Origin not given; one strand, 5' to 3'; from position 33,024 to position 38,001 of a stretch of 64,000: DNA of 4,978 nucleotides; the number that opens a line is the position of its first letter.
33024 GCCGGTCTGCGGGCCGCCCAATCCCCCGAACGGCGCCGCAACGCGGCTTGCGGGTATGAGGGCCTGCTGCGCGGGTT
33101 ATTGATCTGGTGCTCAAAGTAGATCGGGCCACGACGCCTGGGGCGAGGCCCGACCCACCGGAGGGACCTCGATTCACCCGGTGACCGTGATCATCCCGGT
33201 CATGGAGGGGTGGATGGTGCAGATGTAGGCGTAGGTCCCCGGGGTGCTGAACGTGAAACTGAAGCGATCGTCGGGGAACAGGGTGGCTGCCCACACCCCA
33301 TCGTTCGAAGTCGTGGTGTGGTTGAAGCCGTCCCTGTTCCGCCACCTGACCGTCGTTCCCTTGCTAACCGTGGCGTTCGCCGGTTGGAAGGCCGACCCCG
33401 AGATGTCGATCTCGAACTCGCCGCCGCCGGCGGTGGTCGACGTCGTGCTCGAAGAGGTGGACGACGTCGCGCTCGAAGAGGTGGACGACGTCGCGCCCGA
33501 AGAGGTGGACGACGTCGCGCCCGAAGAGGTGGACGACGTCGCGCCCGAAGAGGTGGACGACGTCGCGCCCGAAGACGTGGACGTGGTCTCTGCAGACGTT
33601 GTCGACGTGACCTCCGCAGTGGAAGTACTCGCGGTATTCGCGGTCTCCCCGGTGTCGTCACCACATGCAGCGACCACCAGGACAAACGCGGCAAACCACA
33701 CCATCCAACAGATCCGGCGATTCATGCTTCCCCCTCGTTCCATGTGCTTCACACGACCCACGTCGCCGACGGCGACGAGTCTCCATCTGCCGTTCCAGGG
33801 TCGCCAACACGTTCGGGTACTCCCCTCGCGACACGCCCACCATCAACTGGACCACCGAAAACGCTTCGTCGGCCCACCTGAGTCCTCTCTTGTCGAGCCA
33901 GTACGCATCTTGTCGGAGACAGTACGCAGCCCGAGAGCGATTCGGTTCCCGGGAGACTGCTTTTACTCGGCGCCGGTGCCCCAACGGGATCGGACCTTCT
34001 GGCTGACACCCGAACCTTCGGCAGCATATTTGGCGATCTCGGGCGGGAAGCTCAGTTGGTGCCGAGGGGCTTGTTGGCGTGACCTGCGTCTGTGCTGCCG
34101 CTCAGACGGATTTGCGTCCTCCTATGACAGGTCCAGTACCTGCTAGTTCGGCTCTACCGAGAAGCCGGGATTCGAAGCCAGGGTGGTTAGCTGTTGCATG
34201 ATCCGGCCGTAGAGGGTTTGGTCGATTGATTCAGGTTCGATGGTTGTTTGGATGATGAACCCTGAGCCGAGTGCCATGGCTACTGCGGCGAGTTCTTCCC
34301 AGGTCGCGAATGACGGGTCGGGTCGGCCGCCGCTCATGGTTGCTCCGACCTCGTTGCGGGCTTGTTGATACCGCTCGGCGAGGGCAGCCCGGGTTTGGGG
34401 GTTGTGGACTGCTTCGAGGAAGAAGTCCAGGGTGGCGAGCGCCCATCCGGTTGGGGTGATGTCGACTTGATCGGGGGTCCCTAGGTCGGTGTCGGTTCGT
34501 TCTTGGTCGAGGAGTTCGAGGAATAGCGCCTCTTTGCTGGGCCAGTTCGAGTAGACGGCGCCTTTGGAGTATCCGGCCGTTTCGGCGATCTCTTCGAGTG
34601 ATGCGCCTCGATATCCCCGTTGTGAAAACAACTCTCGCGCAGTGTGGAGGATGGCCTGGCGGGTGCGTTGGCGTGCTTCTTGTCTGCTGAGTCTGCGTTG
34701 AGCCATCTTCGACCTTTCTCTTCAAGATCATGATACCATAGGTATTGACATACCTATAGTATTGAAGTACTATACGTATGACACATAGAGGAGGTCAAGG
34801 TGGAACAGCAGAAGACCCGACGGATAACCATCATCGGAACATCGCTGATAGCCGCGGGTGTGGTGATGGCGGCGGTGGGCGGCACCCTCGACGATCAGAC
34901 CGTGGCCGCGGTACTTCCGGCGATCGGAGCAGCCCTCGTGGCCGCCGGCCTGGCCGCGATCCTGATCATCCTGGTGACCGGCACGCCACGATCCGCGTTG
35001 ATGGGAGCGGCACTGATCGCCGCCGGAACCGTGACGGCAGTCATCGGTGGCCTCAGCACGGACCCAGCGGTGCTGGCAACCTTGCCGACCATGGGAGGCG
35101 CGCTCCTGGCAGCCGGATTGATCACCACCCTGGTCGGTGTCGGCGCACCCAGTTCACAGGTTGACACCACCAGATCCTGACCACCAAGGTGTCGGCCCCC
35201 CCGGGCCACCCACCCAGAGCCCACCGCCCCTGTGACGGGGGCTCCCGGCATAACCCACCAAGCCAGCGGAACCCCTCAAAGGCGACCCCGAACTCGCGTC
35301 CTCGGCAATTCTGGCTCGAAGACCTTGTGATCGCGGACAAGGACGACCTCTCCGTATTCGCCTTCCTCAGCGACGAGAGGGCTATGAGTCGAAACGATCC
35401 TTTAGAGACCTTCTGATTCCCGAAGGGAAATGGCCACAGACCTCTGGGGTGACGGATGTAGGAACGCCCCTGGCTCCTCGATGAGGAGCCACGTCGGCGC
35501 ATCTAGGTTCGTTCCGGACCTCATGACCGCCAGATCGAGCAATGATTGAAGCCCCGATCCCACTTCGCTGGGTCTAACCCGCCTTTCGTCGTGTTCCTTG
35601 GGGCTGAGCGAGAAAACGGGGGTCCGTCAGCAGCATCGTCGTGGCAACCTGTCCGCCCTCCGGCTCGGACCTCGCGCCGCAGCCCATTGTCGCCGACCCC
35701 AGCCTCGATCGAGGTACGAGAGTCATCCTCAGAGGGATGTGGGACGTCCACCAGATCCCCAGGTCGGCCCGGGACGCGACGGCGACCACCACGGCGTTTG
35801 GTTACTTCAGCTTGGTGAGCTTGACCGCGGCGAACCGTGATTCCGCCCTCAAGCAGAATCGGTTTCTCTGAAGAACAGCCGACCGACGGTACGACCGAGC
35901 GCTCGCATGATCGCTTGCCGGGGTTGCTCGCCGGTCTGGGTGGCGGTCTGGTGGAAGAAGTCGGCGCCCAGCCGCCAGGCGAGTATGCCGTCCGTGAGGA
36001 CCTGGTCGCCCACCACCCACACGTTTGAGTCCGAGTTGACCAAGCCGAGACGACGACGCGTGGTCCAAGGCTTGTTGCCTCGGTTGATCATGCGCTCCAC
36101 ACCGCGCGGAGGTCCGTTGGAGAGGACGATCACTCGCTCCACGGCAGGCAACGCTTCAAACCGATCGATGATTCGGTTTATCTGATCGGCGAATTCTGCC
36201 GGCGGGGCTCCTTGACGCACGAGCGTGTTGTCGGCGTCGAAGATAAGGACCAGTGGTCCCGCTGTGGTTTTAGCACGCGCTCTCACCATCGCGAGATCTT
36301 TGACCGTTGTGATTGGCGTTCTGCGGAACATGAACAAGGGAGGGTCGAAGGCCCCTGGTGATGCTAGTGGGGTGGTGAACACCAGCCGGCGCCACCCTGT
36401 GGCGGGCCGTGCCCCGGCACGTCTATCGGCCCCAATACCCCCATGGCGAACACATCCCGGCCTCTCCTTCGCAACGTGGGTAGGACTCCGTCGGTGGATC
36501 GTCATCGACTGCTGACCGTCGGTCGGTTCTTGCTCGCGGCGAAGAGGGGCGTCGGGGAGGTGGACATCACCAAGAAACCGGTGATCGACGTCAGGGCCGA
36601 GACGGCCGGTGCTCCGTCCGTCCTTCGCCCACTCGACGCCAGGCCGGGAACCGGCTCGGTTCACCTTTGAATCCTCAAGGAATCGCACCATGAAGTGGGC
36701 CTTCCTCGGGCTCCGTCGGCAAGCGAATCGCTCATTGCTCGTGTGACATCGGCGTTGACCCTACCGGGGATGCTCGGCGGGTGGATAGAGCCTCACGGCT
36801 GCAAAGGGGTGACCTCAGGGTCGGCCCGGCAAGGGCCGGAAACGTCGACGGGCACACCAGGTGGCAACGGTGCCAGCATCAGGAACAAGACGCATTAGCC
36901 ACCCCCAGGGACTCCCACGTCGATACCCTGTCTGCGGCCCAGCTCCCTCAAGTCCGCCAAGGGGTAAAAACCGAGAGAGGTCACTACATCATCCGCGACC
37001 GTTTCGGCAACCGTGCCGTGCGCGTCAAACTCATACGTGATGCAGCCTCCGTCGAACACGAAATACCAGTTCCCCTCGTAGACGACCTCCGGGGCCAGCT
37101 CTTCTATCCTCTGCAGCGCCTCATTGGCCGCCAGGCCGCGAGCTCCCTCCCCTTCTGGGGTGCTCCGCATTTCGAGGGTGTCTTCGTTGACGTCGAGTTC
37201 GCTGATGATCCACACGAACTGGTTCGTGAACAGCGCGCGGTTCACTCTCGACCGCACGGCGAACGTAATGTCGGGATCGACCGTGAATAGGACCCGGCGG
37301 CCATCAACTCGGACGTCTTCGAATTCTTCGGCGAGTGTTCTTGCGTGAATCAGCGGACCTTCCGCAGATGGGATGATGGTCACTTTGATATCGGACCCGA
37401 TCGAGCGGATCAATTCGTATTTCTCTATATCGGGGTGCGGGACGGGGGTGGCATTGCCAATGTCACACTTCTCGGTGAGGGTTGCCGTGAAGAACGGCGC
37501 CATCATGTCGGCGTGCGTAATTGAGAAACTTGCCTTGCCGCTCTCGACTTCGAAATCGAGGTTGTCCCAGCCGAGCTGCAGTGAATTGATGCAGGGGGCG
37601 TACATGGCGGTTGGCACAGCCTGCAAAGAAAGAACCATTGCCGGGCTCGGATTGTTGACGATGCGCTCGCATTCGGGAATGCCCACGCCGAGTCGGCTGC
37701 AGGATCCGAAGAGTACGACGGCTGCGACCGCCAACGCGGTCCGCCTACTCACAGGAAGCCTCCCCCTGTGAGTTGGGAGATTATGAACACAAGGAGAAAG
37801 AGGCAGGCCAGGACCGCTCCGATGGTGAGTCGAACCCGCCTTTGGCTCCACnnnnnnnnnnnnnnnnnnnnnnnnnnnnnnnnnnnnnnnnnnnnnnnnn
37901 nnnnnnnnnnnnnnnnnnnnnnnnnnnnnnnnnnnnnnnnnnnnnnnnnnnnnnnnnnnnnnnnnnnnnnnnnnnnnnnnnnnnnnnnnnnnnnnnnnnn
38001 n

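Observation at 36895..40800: PAP2-phosphatase / protein-kinase-like fusion, translationally coupled to a lipoprotein and divergent from a GT4 glycosyltransferase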

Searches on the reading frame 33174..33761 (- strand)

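Call 62: search_protein_families(library=pfam, proteins=[window:33174-33761:-], max_evalue=0.0001)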
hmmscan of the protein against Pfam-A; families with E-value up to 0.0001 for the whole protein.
window:33174-33761:- (195 aa): 2 families
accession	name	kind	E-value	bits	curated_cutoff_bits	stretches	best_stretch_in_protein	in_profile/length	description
PF13473.12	Cupredoxin_1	-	7.1e-10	39.3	27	1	104-193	11-104/104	Cupredoxin-like domain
PF00127.26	Copper-bind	-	1.4e-07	32.3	21.2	1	118-193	7-98/99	Copper binding proteins, plastocyanin/azurin family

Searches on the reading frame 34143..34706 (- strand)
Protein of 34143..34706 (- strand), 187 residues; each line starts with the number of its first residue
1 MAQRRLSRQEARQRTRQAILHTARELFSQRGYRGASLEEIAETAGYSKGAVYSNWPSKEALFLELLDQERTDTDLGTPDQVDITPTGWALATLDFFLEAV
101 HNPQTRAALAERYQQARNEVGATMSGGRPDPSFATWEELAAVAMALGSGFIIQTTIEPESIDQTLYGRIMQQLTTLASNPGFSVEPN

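Call 3: search_protein_families(library=pfam, proteins=[window:34143-34706:-], max_evalue=0.01)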
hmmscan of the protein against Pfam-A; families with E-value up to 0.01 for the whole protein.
window:34143-34706:- (187 aa): 3 families
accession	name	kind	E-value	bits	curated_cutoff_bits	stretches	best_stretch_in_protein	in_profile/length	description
PF00440.29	TetR_N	-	1.2e-18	67.1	24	1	19-65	1-47/47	Bacterial regulatory proteins, tetR family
PF13977.11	TetR_C_6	-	3.9e-06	27.5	27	1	89-164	23-100/115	BetI-type transcriptional repressor, C-terminal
PF17940.6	TetR_C_31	-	0.00077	20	27.4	1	90-160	25-90/107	Tetracyclin repressor-like, C-terminal domain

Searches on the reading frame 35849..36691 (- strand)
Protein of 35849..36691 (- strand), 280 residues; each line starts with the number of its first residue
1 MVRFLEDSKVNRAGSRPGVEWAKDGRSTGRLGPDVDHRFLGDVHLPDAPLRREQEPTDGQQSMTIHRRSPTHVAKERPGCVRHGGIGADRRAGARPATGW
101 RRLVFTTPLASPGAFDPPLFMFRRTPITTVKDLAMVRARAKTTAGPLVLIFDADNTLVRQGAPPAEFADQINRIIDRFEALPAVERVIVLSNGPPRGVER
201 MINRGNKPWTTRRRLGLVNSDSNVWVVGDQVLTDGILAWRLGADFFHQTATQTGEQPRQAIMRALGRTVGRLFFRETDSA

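Call 3: search_protein_families(library=pfam, proteins=[window:35849-36691:-], max_evalue=0.01)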
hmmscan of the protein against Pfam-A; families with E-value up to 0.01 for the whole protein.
window:35849-36691:- (280 aa): 1 family
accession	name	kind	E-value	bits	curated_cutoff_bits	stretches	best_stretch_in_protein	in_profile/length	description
PF09419.16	PGP_phosphatase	-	9.6e-05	22.5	20.4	0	216-243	131-158/168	Mitochondrial PGP phosphatase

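Call 4: search_protein_families(library=ncbifam, proteins=[window:35849-36691:-], max_evalue=0.01)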
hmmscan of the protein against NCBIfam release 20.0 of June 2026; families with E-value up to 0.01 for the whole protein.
window:35849-36691:- (280 aa): 2 families
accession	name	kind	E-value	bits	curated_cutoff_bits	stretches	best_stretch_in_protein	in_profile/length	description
TIGR01668.1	YqeG_hyp_ppase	hypoth_equivalog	1.8e-06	27.6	89.1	1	126-269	5-153/170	YqeG family HAD IIIA-type phosphatase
TIGR01662.1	HAD-SF-IIIA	subfamily_domain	2.2e-05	24.6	44.6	0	148-194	2-51/141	HAD-IIIA family hydrolase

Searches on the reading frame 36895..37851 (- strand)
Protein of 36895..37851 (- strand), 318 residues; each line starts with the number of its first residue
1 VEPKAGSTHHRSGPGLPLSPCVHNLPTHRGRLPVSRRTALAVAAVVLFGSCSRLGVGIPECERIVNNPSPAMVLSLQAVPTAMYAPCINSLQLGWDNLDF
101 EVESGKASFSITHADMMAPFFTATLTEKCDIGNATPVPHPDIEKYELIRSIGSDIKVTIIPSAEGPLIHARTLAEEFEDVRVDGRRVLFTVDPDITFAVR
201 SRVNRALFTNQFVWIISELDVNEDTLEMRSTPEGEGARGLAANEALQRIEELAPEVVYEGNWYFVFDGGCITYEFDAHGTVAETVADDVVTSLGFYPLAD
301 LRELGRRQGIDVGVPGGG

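Call 3: search_protein_families(library=pfam, proteins=[window:36895-37851:-], max_evalue=0.01)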
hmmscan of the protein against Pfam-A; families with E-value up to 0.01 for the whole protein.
window:36895-37851:- (318 aa): 0 families

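Call 4: search_protein_families(library=ncbifam, proteins=[window:36895-37851:-], max_evalue=0.01)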
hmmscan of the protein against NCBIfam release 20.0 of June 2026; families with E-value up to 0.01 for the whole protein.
window:36895-37851:- (318 aa): 0 families

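Call 23: find_homologous_proteins(query=window:36898-37752:-)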
Query seq(285 aa) (285 aa): 86 proteins with E <= 0.001 among 4475 candidates.
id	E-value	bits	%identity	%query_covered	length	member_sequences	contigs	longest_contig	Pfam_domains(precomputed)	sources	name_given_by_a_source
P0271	7.8e-188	641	100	100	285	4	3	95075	-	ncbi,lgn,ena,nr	ncbi:MAG: hypothetical protein OEM84_02520 [Acidimicrobiia bacterium]|nr:hypothetical protein [Acidi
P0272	1.8e-134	466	79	92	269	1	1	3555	-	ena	-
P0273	2.3e-131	455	73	99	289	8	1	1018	-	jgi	jgi:hypothetical protein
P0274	1.1e-130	453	73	100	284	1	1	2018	-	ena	-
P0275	1.1e-129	450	74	99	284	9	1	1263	-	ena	-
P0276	7.9e-124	431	70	94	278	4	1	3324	-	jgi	jgi:hypothetical protein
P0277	2.3e-123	429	70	99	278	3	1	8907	-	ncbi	-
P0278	1.0e-122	427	69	100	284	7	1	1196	-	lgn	-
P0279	1.1e-122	427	69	98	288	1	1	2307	-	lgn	-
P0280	2.9e-122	425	69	99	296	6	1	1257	-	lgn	-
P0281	4.2e-121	422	70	96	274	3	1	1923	-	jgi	jgi:hypothetical protein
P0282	4.8e-110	385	72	87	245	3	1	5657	-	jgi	-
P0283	2.6e-108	380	66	99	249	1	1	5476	-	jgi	jgi:hypothetical protein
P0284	2.0e-100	354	58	98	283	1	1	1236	-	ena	-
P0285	4.0e-97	343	55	98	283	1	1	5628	-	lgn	-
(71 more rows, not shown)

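Call 36: predict_structure(alignment_id=A2)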
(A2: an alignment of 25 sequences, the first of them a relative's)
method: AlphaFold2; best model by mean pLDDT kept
length: 285 residues; sequences in the alignment: 25
mean_pLDDT: 89.0   pTM: 0.78
mean pLDDT of the five models: 89.0, 88.7, 87.3, 84.3, 81.8
residues with pLDDT >= 90: 203; 70-90: 47; 50-70: 26; < 50: 9
segments of 3 or more residues with pLDDT < 50: 16-21, 283-285
pLDDT, mean of each block of 10 residues (from residue 1): 57 49 68 76 92 91 92 95 93 97 96 94 97 98 96 96 97 96 98 95 93 96 95 97 94 94 91 79 49
secondary structure, 60 per line:
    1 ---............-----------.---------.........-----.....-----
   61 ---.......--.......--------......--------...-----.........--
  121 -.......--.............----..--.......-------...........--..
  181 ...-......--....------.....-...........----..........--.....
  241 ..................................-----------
elements in order: H4-15 H37-45 E51-55 E64-70 E73-79 E88-93 E102-104 E110-118 E122-128 H131-143 E152-158 H166-176 E179-183 H185-190 E193-196 E203-207 H209-219 E224-233 E236-245 H246-259 E260-264 H265-274

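Call 39: fold_search(model_id=the predicted structure, library=pdb)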
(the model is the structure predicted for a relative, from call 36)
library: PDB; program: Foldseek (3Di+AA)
matches with E <= 10: 1177; with E <= 0.001: 71
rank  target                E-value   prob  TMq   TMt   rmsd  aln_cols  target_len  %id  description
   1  4hwt_B                1.2e-04  1.00  0.32  0.23  12.9       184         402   15  Crystal structure of human Threonyl-tRNA synthetase bound to a novel inhibitor (released 2013-09-18)
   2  4hwo_B                1.2e-04  1.00  0.31  0.23  12.6       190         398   10  Crystal structure of E. coli Threonyl-tRNA synthetase bound to a novel inhibitor (released 2013-09-18)
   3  5xig_B                1.5e-04  1.00  0.27  0.17   3.3       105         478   16  Crystal Structure of Toxoplasma gondii Prolyl-tRNA Synthetase (TgPRS) in complex with Inhibitor 1 (released 2018-03-07)
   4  6a88_C                1.6e-04  1.00  0.30  0.19  13.7       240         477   11  Crystal Structure of T. gondii prolyl tRNA synthetase with Febrifugine and ATP Analog (released 2019-10-23)
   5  4hwo_A                1.7e-04  1.00  0.31  0.22  12.9       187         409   11  Crystal structure of E. coli Threonyl-tRNA synthetase bound to a novel inhibitor (released 2013-09-18)
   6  7f9v_A                1.8e-04  1.00  0.27  0.17   3.3       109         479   16  Toxoplasma gondii Prolyl-tRNA Synthetase (TgPRS) in Complex with inhibitor T35 and Halofuginone (released 2022-07-06)
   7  8h9a                  1.8e-04  1.00  0.31  0.23  13.2       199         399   12  Crystal structure of chemically modified E. coli ThrS catalytic domain 2 (released 2023-02-08)
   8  4hwt_A                1.9e-04  1.00  0.30  0.22  12.0       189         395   13  Crystal structure of human Threonyl-tRNA synthetase bound to a novel inhibitor (released 2013-09-18)
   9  7wm7_B                2.3e-04  1.00  0.30  0.22  12.5       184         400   11  Threonyl-tRNA synthetase from Salmonella enterica in complex with an inhibitor (released 2022-04-27)
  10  8wig_A                2.3e-04  1.00  0.30  0.22  12.5       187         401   12  Crystal structure of E. coli ThrS catalytic domain mutant G463S/Q484A (released 2024-07-24)
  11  4p3n_A                2.6e-04  1.00  0.29  0.21   2.6       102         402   17  Structural Basis for Full-Spectrum Inhibition of Threonyl-tRNA Synthetase by Borrelidin 1 (released 2015-03-11)
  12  8h9c                  2.7e-04  1.00  0.31  0.23  15.6       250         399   10  Crystal structure of chemically modified E. coli ThrS catalytic domain 4 (released 2023-02-08)
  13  4ttv_A                2.9e-04  1.00  0.29  0.21   2.6       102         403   17  Crystal structure of human ThrRS complexing with a bioengineered macrolide BC194 (released 2015-09-30)
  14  7fal_A                2.9e-04  1.00  0.27  0.17   3.1       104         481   16  Co-crystal Structure of Toxoplasma gondii Prolyl tRNA Synthetase (TgPRS) in complex with T36 and L-pro (released 2022-08-31)
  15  5xik_C                3.1e-04  1.00  0.27  0.17   3.1       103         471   16  Crystal Structure of Toxoplasma gondii Prolyl-tRNA Synthetase (TgPRS) in complex with tetrahydro quinazolinone febrifu (released 2018-03-07)
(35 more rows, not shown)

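Call 59: search_protein_families(library=padloc, proteins=[P0271], max_evalue=0.01)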
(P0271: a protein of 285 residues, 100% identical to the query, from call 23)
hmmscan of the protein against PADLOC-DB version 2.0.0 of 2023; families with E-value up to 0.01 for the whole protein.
P0271 (285 aa): 0 families
